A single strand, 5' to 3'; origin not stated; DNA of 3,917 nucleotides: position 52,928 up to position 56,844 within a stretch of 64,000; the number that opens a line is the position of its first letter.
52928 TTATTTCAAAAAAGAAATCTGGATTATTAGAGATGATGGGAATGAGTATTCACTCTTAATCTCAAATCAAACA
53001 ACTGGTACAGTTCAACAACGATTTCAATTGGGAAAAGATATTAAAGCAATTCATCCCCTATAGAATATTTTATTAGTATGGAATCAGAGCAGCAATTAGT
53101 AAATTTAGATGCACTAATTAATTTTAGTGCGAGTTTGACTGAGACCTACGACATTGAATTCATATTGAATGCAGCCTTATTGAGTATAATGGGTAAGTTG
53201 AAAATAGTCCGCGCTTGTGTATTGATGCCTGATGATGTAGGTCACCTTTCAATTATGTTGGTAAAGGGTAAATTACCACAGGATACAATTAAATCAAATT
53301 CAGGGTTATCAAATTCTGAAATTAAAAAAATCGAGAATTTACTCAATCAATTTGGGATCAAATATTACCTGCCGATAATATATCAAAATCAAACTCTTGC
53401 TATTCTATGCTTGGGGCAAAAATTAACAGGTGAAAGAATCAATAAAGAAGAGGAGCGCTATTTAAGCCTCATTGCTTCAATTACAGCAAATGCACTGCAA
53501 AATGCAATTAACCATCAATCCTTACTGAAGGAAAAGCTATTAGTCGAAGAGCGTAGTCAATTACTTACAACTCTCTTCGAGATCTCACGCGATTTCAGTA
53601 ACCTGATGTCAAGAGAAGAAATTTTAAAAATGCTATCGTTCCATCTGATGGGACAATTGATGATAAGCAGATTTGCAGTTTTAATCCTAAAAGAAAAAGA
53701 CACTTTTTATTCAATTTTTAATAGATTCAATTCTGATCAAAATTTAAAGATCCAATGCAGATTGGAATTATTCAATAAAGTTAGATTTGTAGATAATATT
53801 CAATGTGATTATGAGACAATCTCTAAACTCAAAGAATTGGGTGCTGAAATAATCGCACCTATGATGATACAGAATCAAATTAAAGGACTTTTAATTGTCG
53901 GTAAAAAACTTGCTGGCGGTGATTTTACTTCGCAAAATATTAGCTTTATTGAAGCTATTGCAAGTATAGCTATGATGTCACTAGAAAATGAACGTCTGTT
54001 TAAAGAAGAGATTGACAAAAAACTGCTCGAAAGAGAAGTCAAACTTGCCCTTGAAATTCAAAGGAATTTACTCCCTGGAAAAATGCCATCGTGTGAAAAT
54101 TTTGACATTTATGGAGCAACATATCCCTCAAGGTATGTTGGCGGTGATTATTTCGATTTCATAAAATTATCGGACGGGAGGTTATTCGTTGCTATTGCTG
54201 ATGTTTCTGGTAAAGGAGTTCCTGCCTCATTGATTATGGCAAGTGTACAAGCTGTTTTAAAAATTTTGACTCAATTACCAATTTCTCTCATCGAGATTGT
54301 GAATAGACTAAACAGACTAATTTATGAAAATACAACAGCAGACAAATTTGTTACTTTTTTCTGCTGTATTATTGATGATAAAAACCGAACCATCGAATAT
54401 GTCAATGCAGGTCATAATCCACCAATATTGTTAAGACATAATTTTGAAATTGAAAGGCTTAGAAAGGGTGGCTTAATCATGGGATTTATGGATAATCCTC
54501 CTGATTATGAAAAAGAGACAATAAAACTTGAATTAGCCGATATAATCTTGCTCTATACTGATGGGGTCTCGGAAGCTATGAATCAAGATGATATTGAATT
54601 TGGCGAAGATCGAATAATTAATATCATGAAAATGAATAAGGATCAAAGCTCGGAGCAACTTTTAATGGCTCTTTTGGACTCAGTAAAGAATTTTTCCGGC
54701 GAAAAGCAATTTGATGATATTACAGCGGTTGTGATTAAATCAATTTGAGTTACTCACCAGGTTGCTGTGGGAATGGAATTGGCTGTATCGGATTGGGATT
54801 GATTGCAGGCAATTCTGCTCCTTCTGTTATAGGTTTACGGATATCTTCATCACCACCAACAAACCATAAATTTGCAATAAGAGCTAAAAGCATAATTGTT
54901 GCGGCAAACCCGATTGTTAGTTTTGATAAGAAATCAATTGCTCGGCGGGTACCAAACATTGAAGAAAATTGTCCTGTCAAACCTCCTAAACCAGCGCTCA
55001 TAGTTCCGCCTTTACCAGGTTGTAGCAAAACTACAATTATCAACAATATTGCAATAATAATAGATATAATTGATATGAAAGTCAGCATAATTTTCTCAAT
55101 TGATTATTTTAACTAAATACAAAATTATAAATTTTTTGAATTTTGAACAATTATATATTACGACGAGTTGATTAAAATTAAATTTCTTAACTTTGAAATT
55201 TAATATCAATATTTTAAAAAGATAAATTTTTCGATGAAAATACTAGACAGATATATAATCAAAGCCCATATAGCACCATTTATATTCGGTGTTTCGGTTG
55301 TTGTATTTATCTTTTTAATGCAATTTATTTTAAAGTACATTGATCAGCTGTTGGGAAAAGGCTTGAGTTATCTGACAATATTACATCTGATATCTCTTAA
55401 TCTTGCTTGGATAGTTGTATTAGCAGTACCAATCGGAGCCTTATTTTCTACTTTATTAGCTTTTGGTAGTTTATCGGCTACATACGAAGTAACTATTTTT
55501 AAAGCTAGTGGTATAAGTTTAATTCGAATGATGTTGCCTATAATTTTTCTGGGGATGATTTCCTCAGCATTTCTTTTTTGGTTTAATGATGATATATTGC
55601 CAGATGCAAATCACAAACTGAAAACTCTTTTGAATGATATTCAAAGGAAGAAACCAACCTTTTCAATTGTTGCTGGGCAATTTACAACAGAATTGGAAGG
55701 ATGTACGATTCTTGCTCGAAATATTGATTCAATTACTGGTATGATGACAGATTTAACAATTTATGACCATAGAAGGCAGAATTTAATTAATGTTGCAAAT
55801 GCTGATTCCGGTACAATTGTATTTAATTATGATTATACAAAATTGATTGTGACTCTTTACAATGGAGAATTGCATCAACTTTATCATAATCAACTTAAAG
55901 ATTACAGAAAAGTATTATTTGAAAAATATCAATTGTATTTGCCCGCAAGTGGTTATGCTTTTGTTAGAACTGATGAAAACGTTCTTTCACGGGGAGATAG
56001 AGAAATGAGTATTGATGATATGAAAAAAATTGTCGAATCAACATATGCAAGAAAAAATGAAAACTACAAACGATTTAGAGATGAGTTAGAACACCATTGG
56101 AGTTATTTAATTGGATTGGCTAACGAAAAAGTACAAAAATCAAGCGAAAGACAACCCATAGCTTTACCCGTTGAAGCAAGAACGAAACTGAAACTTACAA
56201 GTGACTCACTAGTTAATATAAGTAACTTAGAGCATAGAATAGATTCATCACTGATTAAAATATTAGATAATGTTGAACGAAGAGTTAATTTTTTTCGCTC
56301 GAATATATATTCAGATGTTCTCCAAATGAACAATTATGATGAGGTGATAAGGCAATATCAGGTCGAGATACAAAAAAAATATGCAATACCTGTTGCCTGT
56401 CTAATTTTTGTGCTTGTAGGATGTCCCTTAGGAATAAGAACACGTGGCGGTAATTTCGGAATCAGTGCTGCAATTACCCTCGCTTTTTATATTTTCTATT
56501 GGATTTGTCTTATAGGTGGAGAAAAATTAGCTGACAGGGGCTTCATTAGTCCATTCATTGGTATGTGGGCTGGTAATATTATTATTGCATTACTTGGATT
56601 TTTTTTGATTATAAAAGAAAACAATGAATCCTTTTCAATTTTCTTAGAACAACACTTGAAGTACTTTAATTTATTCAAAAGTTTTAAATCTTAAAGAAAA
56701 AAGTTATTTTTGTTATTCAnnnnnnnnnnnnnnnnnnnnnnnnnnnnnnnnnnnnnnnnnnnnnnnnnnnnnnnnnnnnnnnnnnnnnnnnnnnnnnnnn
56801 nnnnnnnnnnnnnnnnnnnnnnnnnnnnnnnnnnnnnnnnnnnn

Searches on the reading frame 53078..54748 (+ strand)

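Call 91: search_protein_families(library=pfam, proteins=[window:53078-54748:+], max_evalue=0.00001)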
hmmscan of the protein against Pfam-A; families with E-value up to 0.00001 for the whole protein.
window:53078-54748:+ (556 aa): 3 families
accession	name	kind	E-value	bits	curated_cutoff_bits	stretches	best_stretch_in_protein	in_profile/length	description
PF07228.17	SpoIIE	-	3.9e-49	167.7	25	1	365-554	1-190/192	Stage II sporulation protein E (SpoIIE)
PF13185.12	GAF_2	-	1.2e-06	29.2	28.6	0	96-141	92-136/136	GAF domain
PF01590.32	GAF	-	6e-06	27.3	22.4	0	87-140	80-133/133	GAF domain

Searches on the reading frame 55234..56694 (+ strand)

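Call 91: search_protein_families(library=pfam, proteins=[window:55234-56694:+], max_evalue=0.00001)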
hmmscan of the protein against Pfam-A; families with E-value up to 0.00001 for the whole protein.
window:55234-56694:+ (486 aa): 1 family
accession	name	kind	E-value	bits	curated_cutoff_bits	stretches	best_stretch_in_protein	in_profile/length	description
PF03739.19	LptF_LptG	-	8.1e-79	265.6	27.9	2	6-291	1-277/353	Lipopolysaccharide export system permease LptF/LptG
